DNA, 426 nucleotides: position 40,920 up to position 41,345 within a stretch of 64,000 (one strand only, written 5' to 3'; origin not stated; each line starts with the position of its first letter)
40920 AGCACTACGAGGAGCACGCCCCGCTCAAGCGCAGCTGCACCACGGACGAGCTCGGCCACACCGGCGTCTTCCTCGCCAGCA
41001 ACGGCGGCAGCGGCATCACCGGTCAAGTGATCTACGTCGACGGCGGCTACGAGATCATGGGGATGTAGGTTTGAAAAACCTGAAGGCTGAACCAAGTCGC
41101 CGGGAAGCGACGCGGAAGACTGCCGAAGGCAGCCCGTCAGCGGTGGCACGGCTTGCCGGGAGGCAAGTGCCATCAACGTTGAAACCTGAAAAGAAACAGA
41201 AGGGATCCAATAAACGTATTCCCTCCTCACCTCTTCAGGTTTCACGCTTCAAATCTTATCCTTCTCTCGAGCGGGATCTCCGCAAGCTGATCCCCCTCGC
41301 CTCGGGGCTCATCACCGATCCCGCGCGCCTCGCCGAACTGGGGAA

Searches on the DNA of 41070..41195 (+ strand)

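Call 33: build_rna_model(alignment_id=A2, structure=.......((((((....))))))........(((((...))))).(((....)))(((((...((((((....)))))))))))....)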
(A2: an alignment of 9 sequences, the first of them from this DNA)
Model R1 built from alignment A2 (9 sequences, 88 columns); structure: as given.
model positions 88; base pairs 25; branch points 3; effective number of sequences 1.23; information 0.647 bits per position. Calibrated on 0.2 Mb of random sequence (short: E-values are rough).
structure used (alignment columns):
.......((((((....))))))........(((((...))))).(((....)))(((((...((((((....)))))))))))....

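Call 34: search_with_rna_model(model_id=R1, source=window, max_evalue=10, show_alignments=6)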
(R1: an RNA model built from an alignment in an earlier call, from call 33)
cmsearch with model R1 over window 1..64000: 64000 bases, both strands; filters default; matches with E-value up to 10: 11.
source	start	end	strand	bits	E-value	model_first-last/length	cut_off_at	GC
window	41089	41176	+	111.4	2.9e-26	1-88/88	no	0.67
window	45706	45799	-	84.1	2.1e-19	1-88/88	no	0.66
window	16785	16874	+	80.6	1.5e-18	1-88/88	no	0.66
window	37353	37442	+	75.2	3.5e-17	1-88/88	no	0.67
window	16678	16755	+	31.8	2.9e-06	1-88/88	no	0.62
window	34035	34150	-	18.4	0.0065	1-88/88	no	0.61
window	37215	37308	+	14.5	0.065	1-88/88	no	0.65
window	55209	55225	+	8.6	1.9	28-44/88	no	0.47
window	62028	62110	-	8.4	2.2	1-88/88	no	0.66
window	54543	54553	+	6.2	7.7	33-43/88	no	0.64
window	29795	29805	-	6.2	7.7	33-43/88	no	0.64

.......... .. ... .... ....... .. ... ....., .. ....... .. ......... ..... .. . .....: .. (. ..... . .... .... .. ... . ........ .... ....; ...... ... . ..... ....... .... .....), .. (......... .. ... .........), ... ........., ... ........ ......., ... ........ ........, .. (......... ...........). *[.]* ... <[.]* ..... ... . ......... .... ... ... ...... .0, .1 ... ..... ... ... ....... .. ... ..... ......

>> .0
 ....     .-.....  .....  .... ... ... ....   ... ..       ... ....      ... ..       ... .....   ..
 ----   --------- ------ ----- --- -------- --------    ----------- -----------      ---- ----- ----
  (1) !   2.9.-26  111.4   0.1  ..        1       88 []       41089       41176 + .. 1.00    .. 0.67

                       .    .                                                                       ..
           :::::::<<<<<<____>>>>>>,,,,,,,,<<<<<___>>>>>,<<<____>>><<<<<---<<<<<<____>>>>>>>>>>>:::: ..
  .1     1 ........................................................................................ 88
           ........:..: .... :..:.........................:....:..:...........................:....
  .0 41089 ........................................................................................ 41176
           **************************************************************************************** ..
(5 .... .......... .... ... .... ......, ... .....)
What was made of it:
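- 41089..41176 (+): Canonical short module, 21 nt after the fabI stop codon. R1: 111.4 bits (call 34).
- Model R1 found 5 strong and 2 weak copies in the 64-kb window (call 34).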

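Call 36: search_with_rna_model(model_id=R1, sources=[window, L001, L002, L004, L006, L007, L008, L009, L010, L011, L012, L013, L014, L015, L016, L017, L018, L019, L020, L021, L022, L023, L024, L025, L026, L028, L029, L030, L031, L032, L033, L034, L035, L036, L037, L038, L039, L040, L041, L042, L043, L044], max_evalue=0.001, make_alignment=true)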
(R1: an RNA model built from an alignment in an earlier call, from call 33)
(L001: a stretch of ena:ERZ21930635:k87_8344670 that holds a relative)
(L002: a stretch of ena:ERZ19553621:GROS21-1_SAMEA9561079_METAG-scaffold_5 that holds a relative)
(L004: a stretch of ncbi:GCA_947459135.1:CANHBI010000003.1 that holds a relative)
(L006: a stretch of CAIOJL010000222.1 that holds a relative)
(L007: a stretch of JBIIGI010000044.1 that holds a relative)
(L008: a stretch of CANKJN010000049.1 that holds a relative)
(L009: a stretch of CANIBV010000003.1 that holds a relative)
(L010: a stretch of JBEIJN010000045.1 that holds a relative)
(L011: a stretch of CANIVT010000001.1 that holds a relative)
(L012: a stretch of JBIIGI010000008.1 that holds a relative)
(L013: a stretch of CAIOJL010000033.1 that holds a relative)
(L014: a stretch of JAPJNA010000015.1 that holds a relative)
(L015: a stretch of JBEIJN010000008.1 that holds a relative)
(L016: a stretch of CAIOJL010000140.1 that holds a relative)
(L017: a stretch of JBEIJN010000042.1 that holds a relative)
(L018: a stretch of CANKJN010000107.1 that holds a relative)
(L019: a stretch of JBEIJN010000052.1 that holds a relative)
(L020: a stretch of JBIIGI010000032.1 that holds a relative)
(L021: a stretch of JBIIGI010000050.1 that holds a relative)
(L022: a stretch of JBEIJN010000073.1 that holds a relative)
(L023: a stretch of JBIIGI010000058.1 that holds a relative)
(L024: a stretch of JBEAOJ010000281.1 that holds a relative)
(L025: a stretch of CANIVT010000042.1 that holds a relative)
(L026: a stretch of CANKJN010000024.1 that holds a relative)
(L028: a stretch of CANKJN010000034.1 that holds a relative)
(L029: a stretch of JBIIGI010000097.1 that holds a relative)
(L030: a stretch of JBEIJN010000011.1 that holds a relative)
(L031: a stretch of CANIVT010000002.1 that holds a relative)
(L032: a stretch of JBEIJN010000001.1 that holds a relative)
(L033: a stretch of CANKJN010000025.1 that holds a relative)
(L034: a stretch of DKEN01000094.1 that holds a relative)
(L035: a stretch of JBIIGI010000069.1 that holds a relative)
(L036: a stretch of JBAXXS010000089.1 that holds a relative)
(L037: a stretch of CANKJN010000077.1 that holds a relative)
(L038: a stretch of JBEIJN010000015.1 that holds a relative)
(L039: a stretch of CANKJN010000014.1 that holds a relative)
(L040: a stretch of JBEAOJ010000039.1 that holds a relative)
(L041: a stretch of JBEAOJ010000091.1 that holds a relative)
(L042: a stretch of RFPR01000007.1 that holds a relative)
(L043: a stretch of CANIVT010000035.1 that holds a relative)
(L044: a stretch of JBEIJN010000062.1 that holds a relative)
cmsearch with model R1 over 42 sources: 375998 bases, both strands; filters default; matches with E-value up to 0.001: 93.
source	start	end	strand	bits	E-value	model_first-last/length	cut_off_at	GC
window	41089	41176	+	111.4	1.7e-25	1-88/88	no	0.67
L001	6637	6724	+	111.4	1.7e-25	1-88/88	no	0.67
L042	5736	5823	+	110.7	2.5e-25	1-88/88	no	0.7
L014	6042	6129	+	110.2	3.3e-25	1-88/88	no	0.66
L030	5341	5428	+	109.9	3.9e-25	1-88/88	no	0.67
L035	1732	1819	+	109.2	5.8e-25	1-88/88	no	0.66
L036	1389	1476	+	108.7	7.8e-25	1-88/88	no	0.66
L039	5408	5495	+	107.9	1.3e-24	1-88/88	no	0.66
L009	221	308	+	107.5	1.6e-24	1-88/88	no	0.64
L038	1919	2006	-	107.2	1.9e-24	1-88/88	no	0.66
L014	3645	3732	+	101.1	6.5e-23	1-88/88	no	0.65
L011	4144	4231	+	99.9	1.3e-22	1-88/88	no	0.62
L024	2101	2188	+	99.7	1.5e-22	1-88/88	no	0.64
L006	1005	1093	+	98.4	3.1e-22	1-88/88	no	0.65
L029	2855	2944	-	96.3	1e-21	1-88/88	no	0.67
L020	5774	5863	-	94.9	2.4e-21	1-88/88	no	0.67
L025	235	323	+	92.8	7.7e-21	1-88/88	no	0.66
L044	7737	7828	-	91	2.3e-20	1-88/88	no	0.66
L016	1679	1766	+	88.4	1e-19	1-88/88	no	0.6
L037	2470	2557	+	87.2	2.1e-19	1-88/88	no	0.68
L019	3461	3550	+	86.8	2.5e-19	1-88/88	no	0.66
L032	6733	6822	-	86.7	2.8e-19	1-88/88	no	0.71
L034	5626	5710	+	86.2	3.5e-19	1-88/88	no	0.65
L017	3432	3517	-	85.5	5.2e-19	1-88/88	no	0.63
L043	780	866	-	84.5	9.6e-19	1-88/88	no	0.63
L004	1471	1560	+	84.5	9.9e-19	1-88/88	no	0.64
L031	5439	5528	-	84.5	9.9e-19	1-88/88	no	0.64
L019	7169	7258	-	83.7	1.5e-18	1-88/88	no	0.66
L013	5031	5120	-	83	2.3e-18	1-88/88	no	0.67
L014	7399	7490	+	81.9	4.4e-18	1-88/88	no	0.64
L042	6875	6964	+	81.1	7e-18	1-88/88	no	0.63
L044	5825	5916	-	80.5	9.8e-18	1-88/88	no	0.68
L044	5566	5654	-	80.1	1.2e-17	1-88/88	no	0.6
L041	2751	2840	-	79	2.3e-17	1-88/88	no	0.71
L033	4191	4280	-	77.4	5.8e-17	1-88/88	no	0.69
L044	29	118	-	77.2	6.7e-17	1-88/88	no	0.64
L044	123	212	-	77.2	6.7e-17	1-88/88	no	0.64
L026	295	420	-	75.4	1.8e-16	1-88/88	no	0.63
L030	4842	4934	+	75.3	2e-16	1-88/88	no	0.71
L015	3790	3879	-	74.8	2.6e-16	1-88/88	no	0.66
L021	7741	7830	+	74.4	3.2e-16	1-88/88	no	0.67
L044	2587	2676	-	74.4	3.2e-16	1-88/88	no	0.67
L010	5171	5260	-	74.1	3.9e-16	1-88/88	no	0.67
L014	3184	3275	+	73.7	4.8e-16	1-88/88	no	0.64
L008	3232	3321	-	72.5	1e-15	1-88/88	no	0.64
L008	5330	5423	-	71.9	1.4e-15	1-88/88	no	0.63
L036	2926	3015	+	71.8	1.5e-15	1-88/88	no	0.61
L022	4341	4427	+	71.4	1.9e-15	1-88/88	no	0.67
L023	6312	6401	+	71.1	2.2e-15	1-88/88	no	0.64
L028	232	331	+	71.1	2.2e-15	1-88/88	no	0.62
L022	1693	1782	+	70.8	2.7e-15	1-88/88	no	0.64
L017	3330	3418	-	70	4.3e-15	1-88/88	no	0.69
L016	1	77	+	69.8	4.9e-15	12-88/88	5'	0.62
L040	231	320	-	69.7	5.1e-15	1-88/88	no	0.66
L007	6657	6746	+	69.6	5.3e-15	1-88/88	no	0.66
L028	1906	1995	-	69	7.5e-15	1-88/88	no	0.64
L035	3360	3447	-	69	7.7e-15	1-88/88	no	0.59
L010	7331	7419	+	68.1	1.3e-14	1-88/88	no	0.64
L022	3146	3232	+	64.1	1.3e-13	1-88/88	no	0.67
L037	2339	2433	+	62.7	2.9e-13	1-88/88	no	0.65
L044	2725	2814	-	59.4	1.9e-12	1-88/88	no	0.68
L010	5309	5397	-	58.6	3.1e-12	1-88/88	no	0.67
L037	7205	7290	+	57.4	6.3e-12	1-88/88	no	0.59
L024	4385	4473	+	54.8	2.7e-11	1-88/88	no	0.65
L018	4502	4589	-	51.5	1.9e-10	1-88/88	no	0.6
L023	3473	3551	+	51.4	2e-10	1-88/88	no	0.62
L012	4784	4846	+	48.2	1.3e-09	1-88/88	no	0.6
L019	5282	5368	+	47.1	2.3e-09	1-88/88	no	0.56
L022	1865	1939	+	45.1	7.8e-09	1-88/88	no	0.67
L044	5710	5788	-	44.8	9.2e-09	1-88/88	no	0.65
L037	6925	7016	+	44.7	9.7e-09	1-88/88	no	0.6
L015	3928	4099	-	43.9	1.5e-08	1-88/88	no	0.63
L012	67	148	-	42.6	3.2e-08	1-88/88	no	0.65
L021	1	90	-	40.8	9.3e-08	1-77/88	3'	0.61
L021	109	191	+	38.7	3.1e-07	1-88/88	no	0.65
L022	2898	2971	+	37.2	7.5e-07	1-88/88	no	0.61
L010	7422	7512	+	36.4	1.1e-06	1-88/88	no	0.65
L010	6964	7045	+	36.4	1.2e-06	1-88/88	no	0.51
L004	1816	1898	+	35.9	1.5e-06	1-88/88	no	0.65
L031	5101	5183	-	35.9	1.5e-06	1-88/88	no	0.65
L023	3383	3468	+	35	2.7e-06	1-88/88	no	0.67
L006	7343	7424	+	32.3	1.3e-05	1-88/88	no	0.57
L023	2375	2465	+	31.4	2.1e-05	1-88/88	no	0.58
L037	6816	6905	+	30.3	3.9e-05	1-88/88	no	0.52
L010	19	134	-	28.6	0.00011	1-88/88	no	0.67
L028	131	213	-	28.4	0.00012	1-88/88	no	0.64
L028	1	43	-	27.1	0.00026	1-41/88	3'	0.58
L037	7048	7132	+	26.9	0.00029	1-88/88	no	0.6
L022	1405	1463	+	25.9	0.0005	1-88/88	no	0.63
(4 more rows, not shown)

Alignment A3: 93 matches aligned to the model, 251 columns, each read 5' to 3' on its own strand. Consensus structure (alignment columns), stored with it:
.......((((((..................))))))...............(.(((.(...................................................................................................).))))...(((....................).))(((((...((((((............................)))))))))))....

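Call 64: search_with_rna_model(model_id=R1, sources=[L173, L174, L175, L176, L177, L178, L179, L180, L181, L182, L183, L184, L185, L186, L187, L188, L189, L190, L191, L192, L193, L194, L195, L196, L197, L198, L199, L200, L201, L202, L203, L204, L205, L206, L207, L208, L209, L210, L211, L212, L213, L214, L215, L216, L217, L218, L219, L220, L221, L222, L223, L224, L225, L226, L227, L228, L229, L230, L231, L232, L233, L234, L235, L236, L237, L238, L239, L240, L241, L242, L243, L244, L245, L246, L247, L248, L249, L250, L251, L252, L253, L254, L255, L256, L257, L258, L259, L260, L261, L262, L263, L264, L265, L266, L267, L268, L269, L270, L271, L272], max_evalue=0.0001)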
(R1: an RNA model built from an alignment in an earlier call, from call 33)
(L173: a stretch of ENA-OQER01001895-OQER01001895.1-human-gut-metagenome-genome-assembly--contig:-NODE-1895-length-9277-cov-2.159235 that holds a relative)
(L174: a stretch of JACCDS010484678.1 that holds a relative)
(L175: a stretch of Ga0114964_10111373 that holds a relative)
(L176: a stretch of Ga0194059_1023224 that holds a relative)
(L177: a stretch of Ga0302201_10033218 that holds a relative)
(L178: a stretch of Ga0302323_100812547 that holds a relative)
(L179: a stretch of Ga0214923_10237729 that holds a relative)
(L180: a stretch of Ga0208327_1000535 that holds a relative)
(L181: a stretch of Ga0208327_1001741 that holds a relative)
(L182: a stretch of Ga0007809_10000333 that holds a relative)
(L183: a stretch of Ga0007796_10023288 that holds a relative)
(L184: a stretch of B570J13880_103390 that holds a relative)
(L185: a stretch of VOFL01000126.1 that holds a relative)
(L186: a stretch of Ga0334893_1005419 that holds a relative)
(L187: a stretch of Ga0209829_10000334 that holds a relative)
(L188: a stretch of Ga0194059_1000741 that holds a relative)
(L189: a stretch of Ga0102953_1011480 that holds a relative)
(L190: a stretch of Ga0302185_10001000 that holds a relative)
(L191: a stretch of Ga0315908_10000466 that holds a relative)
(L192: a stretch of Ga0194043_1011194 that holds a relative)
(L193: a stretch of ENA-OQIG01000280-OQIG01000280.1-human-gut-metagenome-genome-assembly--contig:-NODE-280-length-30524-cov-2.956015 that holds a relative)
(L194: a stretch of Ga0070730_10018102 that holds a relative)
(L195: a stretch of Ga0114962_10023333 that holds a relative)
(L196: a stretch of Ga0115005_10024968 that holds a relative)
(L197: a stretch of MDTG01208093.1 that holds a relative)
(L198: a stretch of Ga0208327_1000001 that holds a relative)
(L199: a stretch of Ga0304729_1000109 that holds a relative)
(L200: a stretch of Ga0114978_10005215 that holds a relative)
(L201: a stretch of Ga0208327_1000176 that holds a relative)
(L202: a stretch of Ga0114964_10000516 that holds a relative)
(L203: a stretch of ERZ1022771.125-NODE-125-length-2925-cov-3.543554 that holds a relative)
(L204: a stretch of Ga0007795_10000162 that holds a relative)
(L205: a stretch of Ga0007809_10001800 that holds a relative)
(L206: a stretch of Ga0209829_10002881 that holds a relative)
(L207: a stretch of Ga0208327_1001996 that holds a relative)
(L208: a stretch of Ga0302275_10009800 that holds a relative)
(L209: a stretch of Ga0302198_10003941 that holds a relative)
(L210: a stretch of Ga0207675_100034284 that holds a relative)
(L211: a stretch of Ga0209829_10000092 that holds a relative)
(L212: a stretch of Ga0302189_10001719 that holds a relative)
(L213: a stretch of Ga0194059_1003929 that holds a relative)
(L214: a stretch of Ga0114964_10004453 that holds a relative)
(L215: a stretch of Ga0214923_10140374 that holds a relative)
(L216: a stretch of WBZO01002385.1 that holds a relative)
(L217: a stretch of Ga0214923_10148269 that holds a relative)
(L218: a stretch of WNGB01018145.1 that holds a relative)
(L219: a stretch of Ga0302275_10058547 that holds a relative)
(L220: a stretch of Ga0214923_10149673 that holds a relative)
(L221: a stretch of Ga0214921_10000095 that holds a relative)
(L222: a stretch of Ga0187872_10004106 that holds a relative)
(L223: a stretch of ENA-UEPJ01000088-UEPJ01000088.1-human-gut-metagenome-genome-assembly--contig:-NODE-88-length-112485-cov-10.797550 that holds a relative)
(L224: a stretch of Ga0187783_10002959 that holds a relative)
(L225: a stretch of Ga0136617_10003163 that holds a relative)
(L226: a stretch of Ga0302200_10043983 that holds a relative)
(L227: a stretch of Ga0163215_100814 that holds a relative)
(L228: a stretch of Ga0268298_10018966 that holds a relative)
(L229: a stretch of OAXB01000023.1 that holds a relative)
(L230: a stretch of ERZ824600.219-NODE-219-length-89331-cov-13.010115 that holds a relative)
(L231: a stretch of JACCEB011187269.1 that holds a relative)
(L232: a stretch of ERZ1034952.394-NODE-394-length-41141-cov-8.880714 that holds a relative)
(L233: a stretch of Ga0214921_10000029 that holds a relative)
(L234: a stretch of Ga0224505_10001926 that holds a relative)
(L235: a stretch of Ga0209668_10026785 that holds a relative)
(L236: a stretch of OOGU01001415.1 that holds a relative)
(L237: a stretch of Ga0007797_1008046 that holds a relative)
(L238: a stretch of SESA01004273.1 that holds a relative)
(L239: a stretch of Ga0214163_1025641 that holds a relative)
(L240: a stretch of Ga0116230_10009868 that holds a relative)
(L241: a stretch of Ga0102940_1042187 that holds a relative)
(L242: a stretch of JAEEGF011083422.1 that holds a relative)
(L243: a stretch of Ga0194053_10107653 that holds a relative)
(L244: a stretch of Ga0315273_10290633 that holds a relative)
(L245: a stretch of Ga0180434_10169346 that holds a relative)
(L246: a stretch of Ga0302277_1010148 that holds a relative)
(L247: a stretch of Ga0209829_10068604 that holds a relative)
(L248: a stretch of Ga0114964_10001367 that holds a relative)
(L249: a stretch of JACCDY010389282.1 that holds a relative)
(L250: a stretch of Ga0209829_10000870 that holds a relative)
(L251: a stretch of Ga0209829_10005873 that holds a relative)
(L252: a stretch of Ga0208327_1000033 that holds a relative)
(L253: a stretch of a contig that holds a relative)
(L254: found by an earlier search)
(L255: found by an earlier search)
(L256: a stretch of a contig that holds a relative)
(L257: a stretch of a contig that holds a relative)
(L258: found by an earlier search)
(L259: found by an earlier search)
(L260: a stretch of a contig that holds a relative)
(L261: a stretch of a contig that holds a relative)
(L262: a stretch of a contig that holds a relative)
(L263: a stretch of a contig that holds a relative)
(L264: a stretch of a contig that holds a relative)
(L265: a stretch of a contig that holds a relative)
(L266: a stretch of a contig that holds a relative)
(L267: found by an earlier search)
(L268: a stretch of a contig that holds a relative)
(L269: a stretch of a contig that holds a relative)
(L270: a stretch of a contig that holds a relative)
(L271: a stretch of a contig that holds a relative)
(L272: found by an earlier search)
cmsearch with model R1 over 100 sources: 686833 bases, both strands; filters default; matches with E-value up to 0.0001: 117.
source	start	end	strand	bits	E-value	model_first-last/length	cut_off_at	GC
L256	1067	1154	-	114.2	5.9e-26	1-88/88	no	0.67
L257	923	1010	+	108.7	1.4e-24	1-88/88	no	0.66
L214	6120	6207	+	107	3.8e-24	1-88/88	no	0.7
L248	9013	9100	+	105.3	1e-23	1-88/88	no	0.7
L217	1090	1178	+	104.6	1.6e-23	1-88/88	no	0.66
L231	4033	4120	+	104.3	1.8e-23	1-88/88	no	0.65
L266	1176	1263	-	104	2.2e-23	1-88/88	no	0.64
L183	581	669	+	103.7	2.6e-23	1-88/88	no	0.69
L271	6348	6435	+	103.6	2.9e-23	1-88/88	no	0.7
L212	316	404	-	100.8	1.4e-22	1-88/88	no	0.62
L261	143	230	-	100.7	1.5e-22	1-88/88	no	0.52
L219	1453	1541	+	100.1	2.1e-22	1-88/88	no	0.67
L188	13995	14082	+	99.5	2.9e-22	1-88/88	no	0.64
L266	1048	1135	-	99.5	3e-22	1-88/88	no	0.67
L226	1348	1436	-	97.7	8.6e-22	1-88/88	no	0.63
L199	13407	13494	-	97.6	9.2e-22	1-88/88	no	0.62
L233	1334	1421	-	96.8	1.5e-21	1-88/88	no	0.61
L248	9105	9192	+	95.1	3.9e-21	1-88/88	no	0.72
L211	1281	1370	-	93.6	9.1e-21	1-88/88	no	0.68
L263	3092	3179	+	92.5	1.7e-20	1-88/88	no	0.61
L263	4781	4868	+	92.5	1.7e-20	1-88/88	no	0.61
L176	968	1059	+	91.5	3.1e-20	1-88/88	no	0.67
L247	1679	1765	+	89.7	8.7e-20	1-88/88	no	0.66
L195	1717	1802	-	88.2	2e-19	1-88/88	no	0.6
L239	1630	1721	+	88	2.4e-19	1-88/88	no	0.67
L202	6366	6451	-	85.3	1.1e-18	1-88/88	no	0.63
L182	6111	6198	-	85.2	1.2e-18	1-88/88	no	0.72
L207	3397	3486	+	84.7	1.6e-18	1-88/88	no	0.68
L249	5083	5172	+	84.1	2.3e-18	1-88/88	no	0.64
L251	7433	7521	-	83.8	2.7e-18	1-88/88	no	0.69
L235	684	775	-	83.4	3.3e-18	1-88/88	no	0.68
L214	4902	4993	-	82.8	4.7e-18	1-88/88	no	0.64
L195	1489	1581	-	82.6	5.2e-18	1-88/88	no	0.61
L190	10580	10667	+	80.9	1.4e-17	1-88/88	no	0.64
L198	249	337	+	80.2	2.1e-17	1-88/88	no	0.65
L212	197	284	-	79.9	2.5e-17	1-88/88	no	0.59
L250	10162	10250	-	79.9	2.5e-17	1-88/88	no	0.58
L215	149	240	+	79.8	2.6e-17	1-88/88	no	0.64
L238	285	371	-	79.6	2.9e-17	1-88/88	no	0.66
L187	9111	9200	-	79.4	3.3e-17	1-88/88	no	0.62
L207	1022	1108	-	79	4.2e-17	1-88/88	no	0.63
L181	3069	3159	+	78.4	5.8e-17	1-88/88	no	0.64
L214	7805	7893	+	78.3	6.5e-17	1-88/88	no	0.56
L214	9102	9190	-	78.3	6.5e-17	1-88/88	no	0.56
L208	5921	6009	-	77.8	8.2e-17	1-88/88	no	0.58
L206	8659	8747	-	77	1.4e-16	1-88/88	no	0.65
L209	9655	9744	-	76.9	1.4e-16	1-88/88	no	0.58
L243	241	330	+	76.6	1.7e-16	1-88/88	no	0.67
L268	53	142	+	76.6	1.7e-16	1-88/88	no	0.64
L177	2368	2458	-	76.2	2.1e-16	1-88/88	no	0.63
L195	1586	1711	-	75.9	2.6e-16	1-88/88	no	0.62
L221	1862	1951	+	75.2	3.7e-16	1-88/88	no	0.66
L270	3365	3454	-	73.8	8.8e-16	1-88/88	no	0.6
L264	4985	5074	-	73.6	9.9e-16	1-88/88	no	0.66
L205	4272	4363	-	73.3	1.1e-15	1-88/88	no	0.67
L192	3192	3281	+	73.3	1.1e-15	1-88/88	no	0.62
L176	1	84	+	72.4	1.9e-15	9-88/88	5'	0.69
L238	383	473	-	71.8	2.7e-15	1-88/88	no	0.62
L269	589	678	-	71.8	2.8e-15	1-88/88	no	0.66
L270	2972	3061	+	71.7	2.8e-15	1-88/88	no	0.61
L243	1014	1103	+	70.7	5e-15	1-88/88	no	0.66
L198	140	230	+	70.5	5.7e-15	1-88/88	no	0.63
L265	2208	2381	+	70.3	6.7e-15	1-88/88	no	0.64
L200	8042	8131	+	70.2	6.9e-15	1-88/88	no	0.64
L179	90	261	+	70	7.9e-15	1-88/88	no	0.63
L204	6101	6189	-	69.9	7.9e-15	1-88/88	no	0.6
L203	1569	1658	+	69.2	1.2e-14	1-88/88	no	0.63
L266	916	1004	-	68.7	1.6e-14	1-88/88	no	0.64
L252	1178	1267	-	68.6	1.7e-14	1-88/88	no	0.64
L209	4271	4360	-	68.2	2.2e-14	1-88/88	no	0.59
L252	810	897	-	67.9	2.7e-14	1-88/88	no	0.65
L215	53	144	+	67.3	3.6e-14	1-88/88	no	0.66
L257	2460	2549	+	67.2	3.8e-14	1-88/88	no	0.59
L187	9361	9450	-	67.1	4e-14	1-88/88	no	0.63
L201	5770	5859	+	67.1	4.1e-14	1-88/88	no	0.66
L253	2438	2529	-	66.6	5.5e-14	1-88/88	no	0.62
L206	7888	7976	+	66.1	7.3e-14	1-88/88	no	0.63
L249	142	239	-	64.4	1.9e-13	1-88/88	no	0.71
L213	2960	3049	-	64.3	2.1e-13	1-88/88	no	0.61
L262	4174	4262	+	63.2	3.8e-13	1-88/88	no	0.64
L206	6719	6804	+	59.3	3.7e-12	1-88/88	no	0.65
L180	7033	7120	+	58.3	6.7e-12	1-88/88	no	0.6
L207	3516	3588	+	57.6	1e-11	1-88/88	no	0.66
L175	160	255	-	54.1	7.5e-11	1-88/88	no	0.66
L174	753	836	-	53.5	1.1e-10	1-88/88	no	0.62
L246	1769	1857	+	52.3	2.1e-10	1-88/88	no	0.64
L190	7662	7755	-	52.2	2.3e-10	1-88/88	no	0.56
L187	8909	8998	+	51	4.6e-10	1-88/88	no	0.62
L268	155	230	+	47.8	2.9e-09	1-88/88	no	0.66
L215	1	48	+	45.8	9.1e-09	41-88/88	5'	0.62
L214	8822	8913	-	44.5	1.9e-08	1-88/88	no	0.63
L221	1953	2039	+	44.1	2.5e-08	1-88/88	no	0.64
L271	8299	8393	-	43.2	4.2e-08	1-88/88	no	0.6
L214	2619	2725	-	43.1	4.4e-08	1-88/88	no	0.64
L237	1635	1712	-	41.2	1.3e-07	1-88/88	no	0.62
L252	716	797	-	40.9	1.6e-07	1-88/88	no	0.57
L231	140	236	+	39.9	2.8e-07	1-88/88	no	0.61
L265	2556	2631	+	39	4.7e-07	1-88/88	no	0.63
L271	9226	9275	-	37.5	1.1e-06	1-88/88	no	0.62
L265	2634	2710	+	37.2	1.3e-06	1-88/88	no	0.58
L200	1258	1348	-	36.7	1.8e-06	1-88/88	no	0.63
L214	1420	1505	-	36.6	2e-06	1-88/88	no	0.6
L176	96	180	+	36.2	2.4e-06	1-88/88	no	0.64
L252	1032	1113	-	35.4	3.8e-06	1-88/88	no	0.59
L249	377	465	-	34.9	5e-06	1-88/88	no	0.66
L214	8961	9046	+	34.7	5.6e-06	1-88/88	no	0.63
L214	1268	1349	-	34.7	5.7e-06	1-88/88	no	0.56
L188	14089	14170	+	33.7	1e-05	1-88/88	no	0.62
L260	1336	1384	+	33.1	1.5e-05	1-46/88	3'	0.69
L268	1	40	+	32.3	2.2e-05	49-88/88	5'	0.68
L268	234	310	+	31.7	3.2e-05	1-88/88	no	0.58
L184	139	222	-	31.5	3.6e-05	1-88/88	no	0.65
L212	8835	8940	+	30.8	5.4e-05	1-88/88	no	0.57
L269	24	106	-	30.8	5.6e-05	1-88/88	no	0.65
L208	6307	6393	-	30.4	6.8e-05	1-88/88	no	0.69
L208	6123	6200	-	30.1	8.1e-05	1-88/88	no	0.58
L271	12081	12147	-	30.1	8.2e-05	1-88/88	no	0.61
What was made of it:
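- R1 found 93 copies in 376 kb of related loci (call 36) and 117 in 687 kb of metagenome loci (call 64).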
